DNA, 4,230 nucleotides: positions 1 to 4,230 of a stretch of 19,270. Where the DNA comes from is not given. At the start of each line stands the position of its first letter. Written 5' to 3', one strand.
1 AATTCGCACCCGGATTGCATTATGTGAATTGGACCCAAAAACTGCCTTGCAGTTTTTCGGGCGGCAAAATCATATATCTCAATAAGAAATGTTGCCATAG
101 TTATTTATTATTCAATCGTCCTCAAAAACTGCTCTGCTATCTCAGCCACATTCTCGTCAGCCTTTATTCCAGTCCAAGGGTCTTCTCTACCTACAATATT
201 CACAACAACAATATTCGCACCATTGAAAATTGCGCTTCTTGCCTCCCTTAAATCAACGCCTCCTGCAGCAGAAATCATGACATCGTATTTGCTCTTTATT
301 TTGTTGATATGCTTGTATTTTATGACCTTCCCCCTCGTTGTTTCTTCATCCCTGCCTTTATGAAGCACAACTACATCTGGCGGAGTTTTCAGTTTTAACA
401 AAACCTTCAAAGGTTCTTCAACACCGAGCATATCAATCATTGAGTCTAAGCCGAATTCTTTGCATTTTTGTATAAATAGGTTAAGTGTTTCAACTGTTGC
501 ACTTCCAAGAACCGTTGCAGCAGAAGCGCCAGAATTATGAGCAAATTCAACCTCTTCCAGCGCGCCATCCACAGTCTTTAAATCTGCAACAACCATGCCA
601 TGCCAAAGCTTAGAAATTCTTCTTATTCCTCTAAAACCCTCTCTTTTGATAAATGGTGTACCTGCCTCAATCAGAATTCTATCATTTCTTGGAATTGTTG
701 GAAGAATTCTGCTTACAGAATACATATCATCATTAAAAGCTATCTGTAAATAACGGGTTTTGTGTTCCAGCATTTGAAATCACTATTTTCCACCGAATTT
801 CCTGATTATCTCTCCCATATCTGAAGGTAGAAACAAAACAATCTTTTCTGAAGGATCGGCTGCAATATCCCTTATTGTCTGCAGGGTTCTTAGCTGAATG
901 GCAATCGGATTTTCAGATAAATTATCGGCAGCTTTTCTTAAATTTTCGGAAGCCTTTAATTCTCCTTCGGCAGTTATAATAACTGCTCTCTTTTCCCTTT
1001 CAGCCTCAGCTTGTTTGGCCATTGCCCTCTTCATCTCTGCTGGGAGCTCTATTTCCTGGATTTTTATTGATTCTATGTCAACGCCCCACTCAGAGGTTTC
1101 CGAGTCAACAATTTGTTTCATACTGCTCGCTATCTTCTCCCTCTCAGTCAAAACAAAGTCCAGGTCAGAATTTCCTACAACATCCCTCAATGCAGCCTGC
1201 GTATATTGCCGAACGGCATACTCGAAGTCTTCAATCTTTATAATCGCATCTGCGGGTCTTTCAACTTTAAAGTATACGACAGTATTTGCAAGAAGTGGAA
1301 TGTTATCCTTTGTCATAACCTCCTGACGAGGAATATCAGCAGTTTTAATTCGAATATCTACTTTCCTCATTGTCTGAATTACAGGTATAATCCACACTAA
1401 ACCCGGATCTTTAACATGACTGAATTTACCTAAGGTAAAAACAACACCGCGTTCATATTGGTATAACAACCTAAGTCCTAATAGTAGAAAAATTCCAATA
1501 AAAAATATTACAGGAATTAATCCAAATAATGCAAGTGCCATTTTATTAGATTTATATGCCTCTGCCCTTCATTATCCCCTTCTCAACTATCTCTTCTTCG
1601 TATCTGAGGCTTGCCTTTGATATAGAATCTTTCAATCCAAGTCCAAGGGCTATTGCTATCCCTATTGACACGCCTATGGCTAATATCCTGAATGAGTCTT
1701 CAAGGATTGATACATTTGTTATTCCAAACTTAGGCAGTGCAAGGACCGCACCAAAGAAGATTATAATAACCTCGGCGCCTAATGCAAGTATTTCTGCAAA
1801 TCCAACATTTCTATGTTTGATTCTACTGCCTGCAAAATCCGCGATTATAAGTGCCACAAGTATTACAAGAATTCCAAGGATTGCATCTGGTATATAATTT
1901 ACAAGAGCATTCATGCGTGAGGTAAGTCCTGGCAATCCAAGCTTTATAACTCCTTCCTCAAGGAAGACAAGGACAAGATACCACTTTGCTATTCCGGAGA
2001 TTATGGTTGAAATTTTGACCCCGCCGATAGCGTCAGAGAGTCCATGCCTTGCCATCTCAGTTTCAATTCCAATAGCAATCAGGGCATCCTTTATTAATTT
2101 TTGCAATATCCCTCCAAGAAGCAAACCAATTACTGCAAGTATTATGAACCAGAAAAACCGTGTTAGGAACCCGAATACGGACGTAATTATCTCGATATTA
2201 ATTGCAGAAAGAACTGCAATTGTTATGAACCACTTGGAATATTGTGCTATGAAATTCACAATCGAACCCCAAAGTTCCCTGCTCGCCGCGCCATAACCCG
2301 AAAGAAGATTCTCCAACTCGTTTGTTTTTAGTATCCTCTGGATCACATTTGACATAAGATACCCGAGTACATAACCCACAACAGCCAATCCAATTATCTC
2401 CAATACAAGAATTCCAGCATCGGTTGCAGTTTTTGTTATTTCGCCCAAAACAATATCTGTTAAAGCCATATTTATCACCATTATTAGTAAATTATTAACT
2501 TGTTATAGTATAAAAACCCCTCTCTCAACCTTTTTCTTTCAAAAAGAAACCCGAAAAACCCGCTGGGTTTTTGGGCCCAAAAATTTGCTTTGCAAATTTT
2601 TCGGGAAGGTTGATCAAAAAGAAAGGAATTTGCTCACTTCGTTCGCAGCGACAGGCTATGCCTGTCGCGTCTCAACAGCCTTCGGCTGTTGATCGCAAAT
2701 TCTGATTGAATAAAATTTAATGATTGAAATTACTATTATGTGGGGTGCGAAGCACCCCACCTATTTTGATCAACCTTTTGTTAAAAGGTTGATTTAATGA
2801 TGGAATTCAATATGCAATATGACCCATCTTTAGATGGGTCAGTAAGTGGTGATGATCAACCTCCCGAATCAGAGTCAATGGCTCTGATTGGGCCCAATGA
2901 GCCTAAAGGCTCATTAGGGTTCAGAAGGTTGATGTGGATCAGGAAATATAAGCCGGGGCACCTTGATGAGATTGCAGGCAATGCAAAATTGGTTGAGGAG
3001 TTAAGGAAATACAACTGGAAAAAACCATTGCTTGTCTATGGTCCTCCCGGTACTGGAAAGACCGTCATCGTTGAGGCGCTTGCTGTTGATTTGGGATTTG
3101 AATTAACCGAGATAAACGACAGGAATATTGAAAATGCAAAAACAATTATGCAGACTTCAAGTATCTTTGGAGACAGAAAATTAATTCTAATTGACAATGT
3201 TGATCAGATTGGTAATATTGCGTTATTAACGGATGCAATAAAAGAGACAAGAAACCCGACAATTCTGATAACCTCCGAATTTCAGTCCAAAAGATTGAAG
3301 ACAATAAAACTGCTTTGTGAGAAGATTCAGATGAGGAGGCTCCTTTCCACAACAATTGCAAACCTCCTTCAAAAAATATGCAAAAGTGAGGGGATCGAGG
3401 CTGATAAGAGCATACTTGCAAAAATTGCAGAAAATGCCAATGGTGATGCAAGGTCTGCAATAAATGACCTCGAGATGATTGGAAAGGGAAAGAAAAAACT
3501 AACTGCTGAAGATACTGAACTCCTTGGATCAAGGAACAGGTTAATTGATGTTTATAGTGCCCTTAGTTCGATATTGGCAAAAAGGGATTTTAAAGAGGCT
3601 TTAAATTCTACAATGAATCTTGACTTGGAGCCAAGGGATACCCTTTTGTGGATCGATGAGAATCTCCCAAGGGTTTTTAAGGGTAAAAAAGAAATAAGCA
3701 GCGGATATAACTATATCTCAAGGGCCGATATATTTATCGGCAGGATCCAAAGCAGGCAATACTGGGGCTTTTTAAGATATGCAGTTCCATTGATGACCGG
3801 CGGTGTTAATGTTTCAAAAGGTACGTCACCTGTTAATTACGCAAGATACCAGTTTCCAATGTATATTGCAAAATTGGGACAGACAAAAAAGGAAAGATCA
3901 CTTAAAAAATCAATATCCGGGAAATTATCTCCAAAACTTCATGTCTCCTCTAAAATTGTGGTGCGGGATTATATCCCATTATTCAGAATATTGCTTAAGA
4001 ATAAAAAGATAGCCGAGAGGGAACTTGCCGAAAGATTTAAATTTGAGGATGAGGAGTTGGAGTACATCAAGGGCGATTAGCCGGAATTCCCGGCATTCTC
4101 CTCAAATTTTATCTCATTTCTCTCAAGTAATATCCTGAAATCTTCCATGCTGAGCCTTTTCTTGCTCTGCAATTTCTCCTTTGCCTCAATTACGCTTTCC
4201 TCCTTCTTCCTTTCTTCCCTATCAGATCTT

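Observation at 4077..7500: Tes/GDGT-MAS-like radical SAM gene in an apparent operon with a CDP-alcohol phosphatidyltransferase and two coiled-coil proteins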

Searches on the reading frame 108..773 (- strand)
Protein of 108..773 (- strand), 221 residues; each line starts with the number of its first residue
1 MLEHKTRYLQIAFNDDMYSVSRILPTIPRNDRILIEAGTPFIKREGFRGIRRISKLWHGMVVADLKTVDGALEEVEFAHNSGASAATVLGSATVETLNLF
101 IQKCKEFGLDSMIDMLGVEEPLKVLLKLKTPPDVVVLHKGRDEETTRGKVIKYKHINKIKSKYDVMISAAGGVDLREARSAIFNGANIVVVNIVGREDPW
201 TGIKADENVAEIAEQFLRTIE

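Call 4: search_protein_families(library=pfam, proteins=[window:108-773:-], max_evalue=0.01)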
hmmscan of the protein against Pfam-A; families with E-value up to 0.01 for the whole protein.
window:108-773:- (221 aa): 1 family
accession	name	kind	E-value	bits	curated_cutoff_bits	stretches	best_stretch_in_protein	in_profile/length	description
PF00215.30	OMPdecase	-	8.7e-14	52.4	27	1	27-191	22-204/221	Orotidine 5'-phosphate decarboxylase / HUMPS family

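Call 5: search_protein_families(library=ncbifam, proteins=[window:108-773:-], max_evalue=0.01)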
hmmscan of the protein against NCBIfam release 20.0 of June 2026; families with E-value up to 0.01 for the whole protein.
window:108-773:- (221 aa): 6 families
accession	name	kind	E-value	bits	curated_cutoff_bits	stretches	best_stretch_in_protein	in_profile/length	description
NF009833.0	PRK13307.1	equivalog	3.3e-46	157.9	274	1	6-219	172-378/392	bifunctional 5,6,7,8-tetrahydromethanopterin hydro-lyase/3-hexulose-6-phosphate synthase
NF005442.0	PRK07028.1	equivalog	2.6e-27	95.5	593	1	34-192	32-190/430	bifunctional hexulose-6-phosphate synthase/ribonuclease regulator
TIGR03128.2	RuMP_HxlA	equivalog_domain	5.8e-27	94.7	200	1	34-197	26-192/205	3-hexulose-6-phosphate synthase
NF041755.1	RuMP_HxlAB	equivalog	1.3e-23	83.6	500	1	34-192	31-190/391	bifunctional 3-hexulose-6-phosphate synthase/6-phospho-3-hexuloisomerase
NF009832.1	PRK13306.1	subfamily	7.8e-12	45.1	250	1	34-219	30-209/215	3-dehydro-L-gulonate-6-phosphate decarboxylase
NF009831.0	PRK13305.1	equivalog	3.5e-06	26.5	294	1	33-196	30-192/220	3-keto-L-gulonate-6-phosphate decarboxylase UlaD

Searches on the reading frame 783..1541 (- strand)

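Call 4: search_protein_families(library=pfam, proteins=[window:783-1541:-], max_evalue=0.01)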
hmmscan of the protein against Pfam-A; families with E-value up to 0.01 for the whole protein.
window:783-1541:- (252 aa): 2 families
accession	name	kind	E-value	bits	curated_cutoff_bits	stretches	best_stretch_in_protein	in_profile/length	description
PF01145.31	Band_7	-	8.5e-43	146.9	23.6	1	28-194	5-175/176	SPFH domain / Band 7 family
PF13421.11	Band_7_1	-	1.1e-06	28.9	24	1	98-179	125-208/211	SPFH domain-Band 7 family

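Call 5: search_protein_families(library=ncbifam, proteins=[window:783-1541:-], max_evalue=0.01)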
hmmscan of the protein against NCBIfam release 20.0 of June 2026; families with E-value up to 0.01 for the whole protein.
window:783-1541:- (252 aa): 5 families
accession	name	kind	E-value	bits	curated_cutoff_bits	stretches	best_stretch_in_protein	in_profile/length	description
TIGR01933.1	hflK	equivalog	5e-24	85.1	159.4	1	27-195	5-176/261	FtsH protease activity modulator HflK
NF008181.0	PRK10930.1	equivalog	9.9e-17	60.8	660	1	25-200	99-275/419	FtsH protease activity modulator HflK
TIGR01932.1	hflC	equivalog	9.9e-12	44.3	134.4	2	8-133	5-142/318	protease modulator HflC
NF008259.0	PRK11029.1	equivalog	3.5e-09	36.1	427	2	8-93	5-97/334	protease modulator HflC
NF058507.1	FlotScfldFlot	equivalog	8.9e-05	21.7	700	1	47-197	57-216/477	flotillin lipid rafts scaffold protein FloT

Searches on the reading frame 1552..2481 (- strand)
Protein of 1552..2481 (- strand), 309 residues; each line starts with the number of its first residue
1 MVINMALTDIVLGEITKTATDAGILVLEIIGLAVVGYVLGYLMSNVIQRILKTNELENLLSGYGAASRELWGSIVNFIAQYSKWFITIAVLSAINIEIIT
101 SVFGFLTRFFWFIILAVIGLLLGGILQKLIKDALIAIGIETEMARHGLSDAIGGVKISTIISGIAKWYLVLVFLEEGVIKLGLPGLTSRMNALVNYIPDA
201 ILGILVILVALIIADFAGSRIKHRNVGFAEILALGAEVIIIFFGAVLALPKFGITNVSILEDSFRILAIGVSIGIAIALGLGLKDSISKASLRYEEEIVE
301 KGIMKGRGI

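Call 4: search_protein_families(library=pfam, proteins=[window:1552-2481:-], max_evalue=0.01)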
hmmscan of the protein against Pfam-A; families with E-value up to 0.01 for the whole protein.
window:1552-2481:- (309 aa): 1 family
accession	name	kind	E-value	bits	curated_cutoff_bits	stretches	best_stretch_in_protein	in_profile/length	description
PF05552.17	MS_channel_1st_1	-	0.0019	18.5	22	1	98-140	6-48/50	Mechanosensitive ion channel, conserved TM helix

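Call 5: search_protein_families(library=ncbifam, proteins=[window:1552-2481:-], max_evalue=0.01)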
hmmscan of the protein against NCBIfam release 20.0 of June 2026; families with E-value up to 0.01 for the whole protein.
window:1552-2481:- (309 aa): 1 family
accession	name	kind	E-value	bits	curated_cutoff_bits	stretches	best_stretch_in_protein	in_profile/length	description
NF033912.1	msc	subfamily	3e-07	30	100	1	30-285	92-363/365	mechanosensitive ion channel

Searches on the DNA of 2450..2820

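Call 64: search_rna_families(source=window, start=2450, end=2820, threshold=evalue, max_evalue=1, show_alignments=2)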
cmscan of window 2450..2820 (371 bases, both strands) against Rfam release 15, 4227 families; matches with E-value up to 1: 3.
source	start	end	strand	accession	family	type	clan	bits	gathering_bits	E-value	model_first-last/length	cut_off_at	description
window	2613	2774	+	RF00558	L20_leader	Cis-reg; leader;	-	20.2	58.7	0.12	1-127/127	no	Ribosomal protein L20 leader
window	2545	2743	-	RF04178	BTnc005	Gene; sRNA;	-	18.8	174.8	0.038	1-205/205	no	Bacteroides sRNA BTnc005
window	2656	2707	+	RF02292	TtnuCD16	Gene; snRNA; snoRNA; CD-box;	-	15.9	75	0.78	1-58/58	no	Tetrahymena snoRNA TtnuCD16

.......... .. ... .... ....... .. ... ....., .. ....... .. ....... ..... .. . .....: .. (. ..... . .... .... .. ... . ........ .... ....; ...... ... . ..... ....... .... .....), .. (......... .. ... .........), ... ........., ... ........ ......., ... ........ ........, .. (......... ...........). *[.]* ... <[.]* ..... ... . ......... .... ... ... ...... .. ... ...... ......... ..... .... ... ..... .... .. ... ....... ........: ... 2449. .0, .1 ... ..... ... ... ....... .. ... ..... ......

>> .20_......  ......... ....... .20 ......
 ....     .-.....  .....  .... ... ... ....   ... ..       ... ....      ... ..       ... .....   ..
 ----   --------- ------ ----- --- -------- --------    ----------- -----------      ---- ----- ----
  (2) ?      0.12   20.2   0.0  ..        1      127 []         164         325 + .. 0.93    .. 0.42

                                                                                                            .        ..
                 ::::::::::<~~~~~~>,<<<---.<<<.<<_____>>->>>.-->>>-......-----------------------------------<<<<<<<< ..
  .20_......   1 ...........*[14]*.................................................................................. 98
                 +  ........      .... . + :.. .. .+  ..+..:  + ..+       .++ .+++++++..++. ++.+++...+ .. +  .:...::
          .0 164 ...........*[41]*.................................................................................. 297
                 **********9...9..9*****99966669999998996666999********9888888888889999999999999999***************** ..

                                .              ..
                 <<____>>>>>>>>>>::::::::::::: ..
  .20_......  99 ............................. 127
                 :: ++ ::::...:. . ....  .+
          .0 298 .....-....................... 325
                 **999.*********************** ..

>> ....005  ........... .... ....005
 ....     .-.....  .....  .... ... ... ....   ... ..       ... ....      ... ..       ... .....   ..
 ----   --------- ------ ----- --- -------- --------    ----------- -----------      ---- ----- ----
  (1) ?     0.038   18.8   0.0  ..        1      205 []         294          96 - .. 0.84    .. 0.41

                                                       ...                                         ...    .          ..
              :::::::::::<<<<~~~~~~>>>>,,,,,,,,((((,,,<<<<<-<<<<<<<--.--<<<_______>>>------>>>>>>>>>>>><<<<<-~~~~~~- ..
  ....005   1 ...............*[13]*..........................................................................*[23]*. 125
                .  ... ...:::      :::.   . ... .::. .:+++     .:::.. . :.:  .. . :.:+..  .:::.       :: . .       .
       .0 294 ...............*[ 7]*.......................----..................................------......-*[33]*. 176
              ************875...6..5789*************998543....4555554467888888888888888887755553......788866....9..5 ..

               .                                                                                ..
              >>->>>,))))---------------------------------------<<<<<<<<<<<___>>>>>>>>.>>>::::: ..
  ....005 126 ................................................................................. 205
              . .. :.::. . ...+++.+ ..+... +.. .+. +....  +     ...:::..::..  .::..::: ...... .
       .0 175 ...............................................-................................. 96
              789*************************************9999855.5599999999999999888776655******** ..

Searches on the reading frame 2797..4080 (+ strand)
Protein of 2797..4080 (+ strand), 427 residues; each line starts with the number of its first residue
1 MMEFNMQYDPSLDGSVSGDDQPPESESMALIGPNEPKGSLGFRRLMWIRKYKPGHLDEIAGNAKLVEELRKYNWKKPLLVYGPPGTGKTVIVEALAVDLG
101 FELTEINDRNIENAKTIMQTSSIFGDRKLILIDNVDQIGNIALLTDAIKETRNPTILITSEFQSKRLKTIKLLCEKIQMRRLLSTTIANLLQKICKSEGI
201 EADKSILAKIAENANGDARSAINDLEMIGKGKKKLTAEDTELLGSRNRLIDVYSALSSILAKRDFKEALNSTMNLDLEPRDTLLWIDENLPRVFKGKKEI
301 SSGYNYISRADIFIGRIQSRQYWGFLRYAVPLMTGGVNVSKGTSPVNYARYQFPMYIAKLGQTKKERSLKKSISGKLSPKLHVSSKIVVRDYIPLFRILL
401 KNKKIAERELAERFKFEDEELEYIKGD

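Call 4: search_protein_families(library=pfam, proteins=[window:2797-4080:+], max_evalue=0.01)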
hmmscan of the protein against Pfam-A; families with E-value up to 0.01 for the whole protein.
window:2797-4080:+ (427 aa): 18 families
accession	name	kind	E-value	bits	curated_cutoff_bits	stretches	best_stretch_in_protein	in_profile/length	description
PF21960.2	RCF1-5-like_lid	-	1.1e-09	38.5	27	1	190-226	2-39/43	RCF1/5-like, AAA+ ATPase lid domain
PF00004.35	AAA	-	1.7e-09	38.7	21.2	1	78-142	1-73/131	ATPase family associated with various cellular activities (AAA)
PF25361.1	AAA_lid_RFC1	-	9.9e-07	28.6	34.9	1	187-240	4-57/59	RFC1-like, AAA+ ATPase lid domain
PF16193.11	AAA_assoc_2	-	2.7e-05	24.8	34.3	1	198-234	3-39/81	AAA C-terminal domain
PF03215.21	Rad17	-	5.7e-05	23.6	23.8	1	46-110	8-81/186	Rad17 P-loop domain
PF25199.1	nSTAND_NTPase5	-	6.5e-05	23.2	34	1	65-159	28-131/145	Novel STAND NTPase 5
PF05496.18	RuvB_N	-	9.7e-05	22.6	27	1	78-140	36-98/159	Holliday junction DNA helicase RuvB P-loop domain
PF20720.3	nSTAND3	-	0.00012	22.2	27.2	1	72-142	14-79/155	Novel STAND NTPase 3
PF08519.17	RFC1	-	0.00024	21.7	23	1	307-401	1-93/158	Replication factor RFC1 C terminal domain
PF13173.12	AAA_14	-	0.00049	20.6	27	1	76-160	3-97/129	AAA domain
PF13191.12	AAA_16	-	0.00058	20.8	32.6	1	76-96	25-45/167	AAA ATPase domain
PF12775.13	AAA_7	-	0.0018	18.3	25.8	1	75-123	33-81/181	P-loop containing dynein motor region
PF22608.2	DNAX_ATPase_lid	-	0.0026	17.9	27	1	187-221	2-36/49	DNA polymerase III clamp loader subunit, ATPase lid domain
PF13401.12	AAA_22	-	0.0038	18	27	0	76-99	6-29/130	AAA domain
PF00910.28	RNA_helicase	-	0.0065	17.4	21.5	0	79-135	2-58/105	RNA helicase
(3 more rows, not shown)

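Call 5: search_protein_families(library=ncbifam, proteins=[window:2797-4080:+], max_evalue=0.01)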
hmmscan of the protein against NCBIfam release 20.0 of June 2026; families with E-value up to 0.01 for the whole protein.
window:2797-4080:+ (427 aa): 62 families (the best 25 are shown)
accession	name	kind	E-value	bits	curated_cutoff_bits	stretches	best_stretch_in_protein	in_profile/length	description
NF003229.0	PRK04195.1-5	equivalog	2.6e-86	289.9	280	1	43-425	3-410/413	replication factor C large subunit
NF003231.0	PRK04195.2-1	equivalog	3.7e-83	280.1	442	1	46-426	6-408/517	replication factor C large subunit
NF003230.0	PRK04195.1-6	equivalog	3.5e-81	273.3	441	1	46-425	3-400/494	replication factor C large subunit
NF003233.0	PRK04195.2-3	equivalog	1.5e-80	271.4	471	1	46-422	2-395/504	replication factor C large subunit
NF003234.0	PRK04195.2-4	equivalog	1.1e-67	229.1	529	1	45-427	1-411/497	replication factor C large subunit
NF003232.0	PRK04195.2-2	equivalog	1.4e-62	212.2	701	1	47-422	3-390/480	replication factor C large subunit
NF003228.0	PRK04195.1-4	equivalog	1.7e-61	208.6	456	1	47-426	4-403/502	replication factor C large subunit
NF003227.0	PRK04195.1-2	equivalog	9.2e-59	199.4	502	1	45-427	4-398/487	replication factor C large subunit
NF003226.0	PRK04195.1-1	equivalog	4.6e-53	180.6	588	1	45-425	2-400/405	replication factor C large subunit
NF001679.0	PRK00440.1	equivalog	4.6e-22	78.5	303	1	44-270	5-249/322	replication factor C small subunit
NF009067.0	PRK12402.1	equivalog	3.6e-20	72.2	317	2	46-128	4-82/340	replication factor C small subunit 2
TIGR02397.1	dnaX_nterm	equivalog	1.3e-15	57.5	250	1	156-272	151-266/355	DNA polymerase III subunit gamma/tau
NF003159.0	PRK04132.1-4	equivalog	7.9e-14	50.6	999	2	114-258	622-770/852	replication factor C small subunit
TIGR01128.2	holA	equivalog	6.1e-13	48.8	80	1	100-275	31-221/316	DNA polymerase III subunit delta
NF003158.0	PRK04132.1-3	equivalog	1.1e-12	45.9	1750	2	160-257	1256-1353/1437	replication factor C small subunit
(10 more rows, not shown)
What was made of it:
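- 2797..4080 (+): Replication factor C large subunit, convergent. It is a frequent syntenic neighbour of the triad but is not thought to be part of it functionally. NCBIfam NF003229 scores 290 bits against a cutoff of 280 (call 5).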
